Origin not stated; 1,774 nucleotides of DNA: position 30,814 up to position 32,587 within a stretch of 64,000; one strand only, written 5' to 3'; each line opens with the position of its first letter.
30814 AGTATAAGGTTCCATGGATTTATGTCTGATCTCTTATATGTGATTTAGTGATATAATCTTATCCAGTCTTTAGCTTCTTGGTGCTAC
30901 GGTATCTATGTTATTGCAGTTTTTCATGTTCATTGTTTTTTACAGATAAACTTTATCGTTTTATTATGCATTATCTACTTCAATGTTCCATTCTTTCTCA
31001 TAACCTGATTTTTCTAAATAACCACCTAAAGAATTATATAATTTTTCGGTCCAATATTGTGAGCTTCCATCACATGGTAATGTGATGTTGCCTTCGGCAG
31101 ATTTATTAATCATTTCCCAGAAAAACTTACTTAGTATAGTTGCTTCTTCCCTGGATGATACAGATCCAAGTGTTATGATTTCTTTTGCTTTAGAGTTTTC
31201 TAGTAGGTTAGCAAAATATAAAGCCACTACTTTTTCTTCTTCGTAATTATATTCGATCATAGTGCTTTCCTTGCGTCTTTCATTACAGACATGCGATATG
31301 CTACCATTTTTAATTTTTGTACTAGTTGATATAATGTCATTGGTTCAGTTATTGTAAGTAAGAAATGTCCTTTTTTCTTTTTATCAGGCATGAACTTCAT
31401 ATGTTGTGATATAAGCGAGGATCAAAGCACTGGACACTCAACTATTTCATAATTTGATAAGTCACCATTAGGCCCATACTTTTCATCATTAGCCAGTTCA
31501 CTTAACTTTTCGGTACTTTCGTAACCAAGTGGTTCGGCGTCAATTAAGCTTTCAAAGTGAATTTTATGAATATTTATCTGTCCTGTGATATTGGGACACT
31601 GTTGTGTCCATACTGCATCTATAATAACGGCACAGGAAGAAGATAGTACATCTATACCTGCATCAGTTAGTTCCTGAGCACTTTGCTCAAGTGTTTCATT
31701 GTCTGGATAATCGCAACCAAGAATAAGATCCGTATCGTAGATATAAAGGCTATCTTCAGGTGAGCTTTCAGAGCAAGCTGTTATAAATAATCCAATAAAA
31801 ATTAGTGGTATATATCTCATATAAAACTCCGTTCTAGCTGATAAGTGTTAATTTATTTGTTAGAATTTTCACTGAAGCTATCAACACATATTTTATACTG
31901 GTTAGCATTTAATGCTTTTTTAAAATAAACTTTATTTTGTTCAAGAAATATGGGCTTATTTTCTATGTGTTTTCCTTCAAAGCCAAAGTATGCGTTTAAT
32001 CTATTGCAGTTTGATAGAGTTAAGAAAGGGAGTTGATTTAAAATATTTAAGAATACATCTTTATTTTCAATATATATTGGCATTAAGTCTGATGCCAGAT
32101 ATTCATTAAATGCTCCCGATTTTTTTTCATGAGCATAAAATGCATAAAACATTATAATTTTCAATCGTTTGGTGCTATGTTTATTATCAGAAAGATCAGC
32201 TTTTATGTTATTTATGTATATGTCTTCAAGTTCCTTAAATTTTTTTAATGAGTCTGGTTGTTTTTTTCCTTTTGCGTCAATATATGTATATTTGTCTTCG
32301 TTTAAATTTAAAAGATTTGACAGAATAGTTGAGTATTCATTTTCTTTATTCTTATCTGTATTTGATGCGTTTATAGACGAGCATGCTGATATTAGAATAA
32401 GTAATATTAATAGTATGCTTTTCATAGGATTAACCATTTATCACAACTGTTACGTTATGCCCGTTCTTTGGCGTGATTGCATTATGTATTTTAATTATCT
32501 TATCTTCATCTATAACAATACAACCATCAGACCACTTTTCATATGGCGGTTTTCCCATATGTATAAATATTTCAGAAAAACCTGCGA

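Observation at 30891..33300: AT-rich islet carrying a Tlde1/DUF2778-like L,D-transpeptidase-fold toxin with two candidate lipoprotein immunity genes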

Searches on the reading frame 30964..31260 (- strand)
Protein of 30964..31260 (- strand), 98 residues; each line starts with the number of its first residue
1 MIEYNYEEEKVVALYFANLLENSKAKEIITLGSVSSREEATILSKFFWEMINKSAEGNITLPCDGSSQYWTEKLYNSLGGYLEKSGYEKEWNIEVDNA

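Call 3: search_protein_families(library=pfam, proteins=[window:30964-31260:-], max_evalue=1)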
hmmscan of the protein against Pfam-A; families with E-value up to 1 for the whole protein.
window:30964-31260:- (98 aa): 2 families
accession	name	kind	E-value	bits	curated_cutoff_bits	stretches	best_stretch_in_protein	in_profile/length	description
PF13169.11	Poxvirus_B22R_N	-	0.054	14.5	25.8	1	29-76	33-76/89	Poxvirus B22R protein N-terminal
PF20947.2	Flu_PB2_1st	-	0.059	13.4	27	1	18-35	9-26/36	Influenza RNA polymerase PB2 N-terminal region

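Call 4: search_protein_families(library=ncbifam, proteins=[window:30964-31260:-], max_evalue=1)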
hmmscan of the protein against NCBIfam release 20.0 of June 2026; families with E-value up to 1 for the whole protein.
window:30964-31260:- (98 aa): 0 families

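Call 5: search_protein_families(library=phrogs, proteins=[window:30964-31260:-], max_evalue=0.1)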
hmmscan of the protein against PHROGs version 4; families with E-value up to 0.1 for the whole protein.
window:30964-31260:- (98 aa): 0 families

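Call 54: search_protein_families(library=padloc, proteins=[window:30964-31260:-], max_evalue=0.1)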
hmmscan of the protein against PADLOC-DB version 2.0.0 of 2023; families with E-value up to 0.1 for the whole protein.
window:30964-31260:- (98 aa): 0 families

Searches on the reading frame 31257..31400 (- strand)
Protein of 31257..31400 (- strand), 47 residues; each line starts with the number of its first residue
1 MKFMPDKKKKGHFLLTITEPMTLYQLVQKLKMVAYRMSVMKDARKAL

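Call 3: search_protein_families(library=pfam, proteins=[window:31257-31400:-], max_evalue=1)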
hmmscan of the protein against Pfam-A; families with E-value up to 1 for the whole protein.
window:31257-31400:- (47 aa): 2 families
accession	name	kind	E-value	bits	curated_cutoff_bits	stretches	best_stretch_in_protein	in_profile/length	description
PF00439.30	Bromodomain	-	0.021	15.2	21.7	1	5-36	21-52/84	Bromodomain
PF03068.20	PAD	-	0.12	11.7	25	1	1-40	198-236/395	Protein-arginine deiminase (PAD)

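Call 4: search_protein_families(library=ncbifam, proteins=[window:31257-31400:-], max_evalue=1)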
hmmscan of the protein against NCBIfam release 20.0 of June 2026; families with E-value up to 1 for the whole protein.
window:31257-31400:- (47 aa): 0 families

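Call 5: search_protein_families(library=phrogs, proteins=[window:31257-31400:-], max_evalue=0.1)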
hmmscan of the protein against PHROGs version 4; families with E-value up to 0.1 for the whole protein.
window:31257-31400:- (47 aa): 0 families

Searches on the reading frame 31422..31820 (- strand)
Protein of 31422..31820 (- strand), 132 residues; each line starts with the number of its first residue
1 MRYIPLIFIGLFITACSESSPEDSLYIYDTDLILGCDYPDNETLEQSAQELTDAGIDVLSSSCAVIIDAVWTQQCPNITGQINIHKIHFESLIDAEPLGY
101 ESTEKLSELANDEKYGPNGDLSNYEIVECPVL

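Call 3: search_protein_families(library=pfam, proteins=[window:31422-31820:-], max_evalue=1)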
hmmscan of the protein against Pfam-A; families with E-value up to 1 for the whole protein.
window:31422-31820:- (132 aa): 0 families

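Call 4: search_protein_families(library=ncbifam, proteins=[window:31422-31820:-], max_evalue=1)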
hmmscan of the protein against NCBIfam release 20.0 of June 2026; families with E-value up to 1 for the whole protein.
window:31422-31820:- (132 aa): 0 families

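Call 5: search_protein_families(library=phrogs, proteins=[window:31422-31820:-], max_evalue=0.1)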
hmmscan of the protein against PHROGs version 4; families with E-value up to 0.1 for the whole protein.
window:31422-31820:- (132 aa): 0 families

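Call 54: search_protein_families(library=padloc, proteins=[window:31422-31820:-], max_evalue=0.1)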
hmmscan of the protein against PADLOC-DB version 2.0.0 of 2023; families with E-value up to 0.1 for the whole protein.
window:31422-31820:- (132 aa): 0 families

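Call 56: find_homologous_proteins(query=window:31422-31820:-, max_evalue=0.001)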
Query window:31422-31820:- (132 aa): 2 proteins with E <= 0.001 among 10 candidates.
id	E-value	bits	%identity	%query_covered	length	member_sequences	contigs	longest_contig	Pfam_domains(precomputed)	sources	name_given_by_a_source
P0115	1.2e-82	293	100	100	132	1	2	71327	-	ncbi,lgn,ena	-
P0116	4.1e-38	149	53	98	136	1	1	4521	-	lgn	-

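Call 57: find_encoding_contigs(protein=P0116, flank=5000, max_places=3)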
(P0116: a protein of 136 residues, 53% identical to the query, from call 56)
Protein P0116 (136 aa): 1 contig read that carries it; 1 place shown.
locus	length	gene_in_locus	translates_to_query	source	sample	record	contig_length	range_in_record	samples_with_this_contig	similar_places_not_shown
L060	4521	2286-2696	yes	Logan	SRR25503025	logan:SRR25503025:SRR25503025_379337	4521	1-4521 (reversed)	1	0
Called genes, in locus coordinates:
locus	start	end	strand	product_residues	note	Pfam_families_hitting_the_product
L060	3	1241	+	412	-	?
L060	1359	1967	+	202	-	PF00300:His_Phos_1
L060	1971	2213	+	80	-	PF07073:ROF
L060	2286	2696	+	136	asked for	-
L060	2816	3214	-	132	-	PF01638:HxlR, PF01047:MarR (faint)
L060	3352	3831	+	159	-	PF07366:SnoaL, PF12680:SnoaL_2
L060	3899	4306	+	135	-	PF00903:Glyoxalase (weak)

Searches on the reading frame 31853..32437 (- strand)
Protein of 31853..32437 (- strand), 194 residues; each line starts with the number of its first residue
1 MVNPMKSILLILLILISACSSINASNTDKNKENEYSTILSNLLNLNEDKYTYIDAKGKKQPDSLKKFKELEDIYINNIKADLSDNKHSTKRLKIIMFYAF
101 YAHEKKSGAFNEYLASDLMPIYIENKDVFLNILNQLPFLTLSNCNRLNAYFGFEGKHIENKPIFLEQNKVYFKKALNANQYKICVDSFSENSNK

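Call 3: search_protein_families(library=pfam, proteins=[window:31853-32437:-], max_evalue=1)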
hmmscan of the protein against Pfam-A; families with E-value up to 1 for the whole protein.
window:31853-32437:- (194 aa): 1 family
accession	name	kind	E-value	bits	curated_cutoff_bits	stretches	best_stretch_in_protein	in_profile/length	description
PF24081.1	PH_SLA1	-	0.18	12.6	27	1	89-135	19-65/91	SLA1-like, PH domain-like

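Call 4: search_protein_families(library=ncbifam, proteins=[window:31853-32437:-], max_evalue=1)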
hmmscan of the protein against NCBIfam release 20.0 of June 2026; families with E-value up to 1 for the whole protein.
window:31853-32437:- (194 aa): 0 families

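Call 5: search_protein_families(library=phrogs, proteins=[window:31853-32437:-], max_evalue=0.1)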
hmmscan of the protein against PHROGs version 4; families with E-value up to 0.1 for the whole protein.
window:31853-32437:- (194 aa): 2 families
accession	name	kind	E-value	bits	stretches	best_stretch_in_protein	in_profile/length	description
phrog_4180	-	unknown function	0.0013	19.7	1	7-62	9-60/157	-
phrog_25104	-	unknown function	0.076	14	0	145-156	2-13/39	-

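Call 21: find_homologous_proteins(query=window:31853-32437:-, max_evalue=0.001)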
Query window:31853-32437:- (194 aa): 32 proteins with E <= 0.001 among 257 candidates.
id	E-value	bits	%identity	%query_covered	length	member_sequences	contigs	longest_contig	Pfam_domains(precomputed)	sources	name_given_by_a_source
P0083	4.4e-119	413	100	100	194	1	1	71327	-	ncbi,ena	-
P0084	1.1e-86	307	76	100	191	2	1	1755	-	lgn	-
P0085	4.6e-85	302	75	98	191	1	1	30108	-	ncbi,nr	ncbi:MAG: hypothetical protein L3J89_13235 [Gammaproteobacteria bacterium]|nr:hypothetical protein [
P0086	4.7e-85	302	75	98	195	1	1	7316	-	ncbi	-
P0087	1.4e-84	300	73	98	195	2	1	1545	-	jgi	-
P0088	1.3e-83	297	73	97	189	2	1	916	-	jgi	-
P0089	5.8e-82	292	73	99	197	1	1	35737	-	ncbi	-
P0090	2.4e-76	274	69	98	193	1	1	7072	-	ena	-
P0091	1.6e-74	268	68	98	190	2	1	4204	-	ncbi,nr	ncbi:MAG: hypothetical protein KUG76_01480 [Gammaproteobacteria bacterium]|nr:hypothetical protein [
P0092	4.1e-74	266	67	100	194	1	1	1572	-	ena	-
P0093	1.9e-68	248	75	80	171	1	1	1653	-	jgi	-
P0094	2.0e-66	241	62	95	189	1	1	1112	-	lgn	-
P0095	2.2e-66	241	61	100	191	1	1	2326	-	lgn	-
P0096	3.9e-66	240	61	100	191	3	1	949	-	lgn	-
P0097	1.0e-63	233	61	88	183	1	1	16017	-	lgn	-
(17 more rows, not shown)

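Call 54: search_protein_families(library=padloc, proteins=[window:31853-32437:-], max_evalue=0.1)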
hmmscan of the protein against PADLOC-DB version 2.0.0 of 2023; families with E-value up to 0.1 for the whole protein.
window:31853-32437:- (194 aa): 0 families

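Call 58: predict_structure(alignment_id=A3)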
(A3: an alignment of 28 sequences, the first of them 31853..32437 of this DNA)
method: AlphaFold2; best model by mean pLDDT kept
length: 194 residues; sequences in the alignment: 28
mean_pLDDT: 85.0   pTM: 0.76
mean pLDDT of the five models: 85.0, 85.0, 84.9, 84.8, 84.5
residues with pLDDT >= 90: 126; 70-90: 31; 50-70: 20; < 50: 17
segments of 3 or more residues with pLDDT < 50: 1-3, 19-29
pLDDT, mean of each block of 10 residues (from residue 1): 52 58 41 77 82 93 91 95 95 97 95 95 98 98 96 87 93 97 91 47
secondary structure, 60 per line:
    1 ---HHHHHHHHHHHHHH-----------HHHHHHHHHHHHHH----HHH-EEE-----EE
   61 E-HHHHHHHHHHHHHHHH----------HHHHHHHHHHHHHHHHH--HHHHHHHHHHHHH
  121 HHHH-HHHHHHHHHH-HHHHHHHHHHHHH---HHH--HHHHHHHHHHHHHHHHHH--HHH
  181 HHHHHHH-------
elements in order: H4-17 H29-42 E51-53 E59-61 H63-78 H89-105 H108-124 H126-135 H137-149 H158-175 H178-187
